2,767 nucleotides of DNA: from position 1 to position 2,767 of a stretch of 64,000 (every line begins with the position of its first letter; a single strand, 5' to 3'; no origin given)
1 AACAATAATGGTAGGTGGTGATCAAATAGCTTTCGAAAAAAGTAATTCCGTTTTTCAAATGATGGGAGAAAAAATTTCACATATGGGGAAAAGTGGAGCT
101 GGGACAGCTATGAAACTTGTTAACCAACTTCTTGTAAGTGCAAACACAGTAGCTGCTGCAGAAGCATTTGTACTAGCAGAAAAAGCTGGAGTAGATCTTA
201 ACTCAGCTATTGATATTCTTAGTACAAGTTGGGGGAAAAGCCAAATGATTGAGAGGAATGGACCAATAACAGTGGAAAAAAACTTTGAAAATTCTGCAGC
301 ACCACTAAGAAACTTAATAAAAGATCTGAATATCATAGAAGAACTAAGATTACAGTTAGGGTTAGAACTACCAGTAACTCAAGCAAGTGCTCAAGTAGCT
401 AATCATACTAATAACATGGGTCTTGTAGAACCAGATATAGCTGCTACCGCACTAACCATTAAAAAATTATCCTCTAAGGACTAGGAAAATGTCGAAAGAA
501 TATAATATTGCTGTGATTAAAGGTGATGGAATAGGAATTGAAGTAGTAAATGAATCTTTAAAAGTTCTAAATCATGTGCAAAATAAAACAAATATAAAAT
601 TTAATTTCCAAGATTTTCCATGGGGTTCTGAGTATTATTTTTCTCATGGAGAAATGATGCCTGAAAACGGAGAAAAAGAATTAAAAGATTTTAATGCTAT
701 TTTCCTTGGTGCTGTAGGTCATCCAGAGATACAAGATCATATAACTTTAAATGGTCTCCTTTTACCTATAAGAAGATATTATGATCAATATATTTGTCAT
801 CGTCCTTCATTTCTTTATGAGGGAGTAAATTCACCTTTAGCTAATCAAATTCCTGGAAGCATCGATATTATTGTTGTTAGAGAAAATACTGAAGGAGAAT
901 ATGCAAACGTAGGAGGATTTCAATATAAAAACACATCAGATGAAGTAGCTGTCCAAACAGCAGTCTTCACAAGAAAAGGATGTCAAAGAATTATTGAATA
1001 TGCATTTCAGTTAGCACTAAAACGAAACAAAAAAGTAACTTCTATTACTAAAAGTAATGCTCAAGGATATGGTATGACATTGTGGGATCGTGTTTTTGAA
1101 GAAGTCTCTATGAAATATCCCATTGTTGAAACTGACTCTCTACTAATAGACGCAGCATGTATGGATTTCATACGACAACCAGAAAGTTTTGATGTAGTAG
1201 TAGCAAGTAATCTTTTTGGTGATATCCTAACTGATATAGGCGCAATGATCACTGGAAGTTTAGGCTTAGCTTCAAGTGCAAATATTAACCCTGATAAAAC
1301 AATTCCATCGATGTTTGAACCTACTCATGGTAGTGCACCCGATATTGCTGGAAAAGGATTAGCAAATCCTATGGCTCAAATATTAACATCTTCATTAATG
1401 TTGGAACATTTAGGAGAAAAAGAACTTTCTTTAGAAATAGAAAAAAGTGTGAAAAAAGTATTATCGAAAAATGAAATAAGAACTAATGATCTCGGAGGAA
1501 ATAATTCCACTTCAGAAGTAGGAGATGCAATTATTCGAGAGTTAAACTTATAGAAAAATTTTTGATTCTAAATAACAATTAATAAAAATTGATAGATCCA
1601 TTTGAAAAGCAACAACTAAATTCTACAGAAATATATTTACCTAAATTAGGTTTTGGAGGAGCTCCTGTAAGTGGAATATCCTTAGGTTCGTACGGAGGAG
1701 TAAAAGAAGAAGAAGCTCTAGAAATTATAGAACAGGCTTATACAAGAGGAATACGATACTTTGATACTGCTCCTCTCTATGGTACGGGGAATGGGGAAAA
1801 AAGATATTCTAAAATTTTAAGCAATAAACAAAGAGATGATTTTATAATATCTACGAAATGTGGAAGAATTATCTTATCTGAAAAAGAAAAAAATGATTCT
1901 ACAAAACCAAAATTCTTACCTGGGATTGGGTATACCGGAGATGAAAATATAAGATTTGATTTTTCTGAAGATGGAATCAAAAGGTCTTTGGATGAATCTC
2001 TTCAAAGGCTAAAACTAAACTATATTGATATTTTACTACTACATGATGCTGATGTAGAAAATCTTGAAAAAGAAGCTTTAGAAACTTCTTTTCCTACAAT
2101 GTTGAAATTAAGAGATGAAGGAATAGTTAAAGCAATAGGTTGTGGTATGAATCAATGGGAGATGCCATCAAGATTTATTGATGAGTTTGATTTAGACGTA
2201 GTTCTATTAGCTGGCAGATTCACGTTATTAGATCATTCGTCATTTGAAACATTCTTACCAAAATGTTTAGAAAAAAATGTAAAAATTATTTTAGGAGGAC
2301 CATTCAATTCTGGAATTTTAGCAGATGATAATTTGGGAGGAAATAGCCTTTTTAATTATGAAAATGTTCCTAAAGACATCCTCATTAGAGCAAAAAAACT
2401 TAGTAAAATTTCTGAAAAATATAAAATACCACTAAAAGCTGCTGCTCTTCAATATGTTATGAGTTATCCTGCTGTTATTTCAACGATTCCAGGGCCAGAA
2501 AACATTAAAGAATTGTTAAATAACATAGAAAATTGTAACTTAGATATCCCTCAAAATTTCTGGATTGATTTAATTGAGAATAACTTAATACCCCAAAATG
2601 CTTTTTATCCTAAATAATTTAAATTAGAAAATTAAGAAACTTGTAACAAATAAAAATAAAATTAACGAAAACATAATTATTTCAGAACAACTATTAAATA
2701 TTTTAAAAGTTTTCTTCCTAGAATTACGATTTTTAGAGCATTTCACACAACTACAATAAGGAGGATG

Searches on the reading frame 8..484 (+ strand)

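Call 40: search_protein_families(library=pfam, max_evalue=1e-8, proteins=[window:8-484:+])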
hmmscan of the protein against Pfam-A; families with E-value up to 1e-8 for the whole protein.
window:8-484:+ (158 aa): 1 family
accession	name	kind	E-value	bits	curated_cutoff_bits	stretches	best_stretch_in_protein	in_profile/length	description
PF14833.11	NAD_binding_11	-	2.3e-25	89.6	30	1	30-146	1-117/122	NAD-binding of NADP-dependent 3-hydroxyisobutyrate dehydrogenase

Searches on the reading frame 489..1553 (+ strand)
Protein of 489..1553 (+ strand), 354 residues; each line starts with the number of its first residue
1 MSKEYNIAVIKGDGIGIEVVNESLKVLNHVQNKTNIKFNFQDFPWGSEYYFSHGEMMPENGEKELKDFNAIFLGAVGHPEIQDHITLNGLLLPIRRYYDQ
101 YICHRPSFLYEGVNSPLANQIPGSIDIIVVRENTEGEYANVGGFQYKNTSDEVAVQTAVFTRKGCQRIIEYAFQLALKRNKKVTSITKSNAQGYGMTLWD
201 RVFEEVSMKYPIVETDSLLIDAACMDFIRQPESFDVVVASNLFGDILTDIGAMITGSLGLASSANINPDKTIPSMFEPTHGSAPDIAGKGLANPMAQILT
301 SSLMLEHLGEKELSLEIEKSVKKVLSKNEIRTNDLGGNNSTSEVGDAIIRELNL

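Call 40: search_protein_families(library=pfam, max_evalue=1e-8, proteins=[window:489-1553:+])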
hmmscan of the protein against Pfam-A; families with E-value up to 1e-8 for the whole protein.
window:489-1553:+ (354 aa): 1 family
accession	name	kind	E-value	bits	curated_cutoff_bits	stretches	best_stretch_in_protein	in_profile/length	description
PF00180.25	Iso_dh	-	1.8e-97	327.2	27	1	6-348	1-348/348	Isocitrate/isopropylmalate dehydrogenase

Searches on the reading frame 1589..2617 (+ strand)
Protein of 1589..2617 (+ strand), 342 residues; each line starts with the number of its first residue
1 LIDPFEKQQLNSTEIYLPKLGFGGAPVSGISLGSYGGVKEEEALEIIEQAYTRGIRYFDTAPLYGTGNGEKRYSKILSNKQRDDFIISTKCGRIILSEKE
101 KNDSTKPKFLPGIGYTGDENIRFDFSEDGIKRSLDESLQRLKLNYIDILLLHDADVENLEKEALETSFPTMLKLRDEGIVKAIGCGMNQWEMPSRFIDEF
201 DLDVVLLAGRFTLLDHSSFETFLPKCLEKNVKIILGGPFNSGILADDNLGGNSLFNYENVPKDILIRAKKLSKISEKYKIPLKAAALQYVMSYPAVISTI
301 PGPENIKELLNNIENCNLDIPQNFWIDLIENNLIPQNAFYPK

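Call 40: search_protein_families(library=pfam, max_evalue=1e-8, proteins=[window:1589-2617:+])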
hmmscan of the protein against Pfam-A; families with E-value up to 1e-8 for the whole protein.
window:1589-2617:+ (342 aa): 1 family
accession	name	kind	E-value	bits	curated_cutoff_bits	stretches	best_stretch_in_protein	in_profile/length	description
PF00248.27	Aldo_ket_red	-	1.1e-46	159.7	24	1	20-323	2-281/291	Aldo/keto reductase family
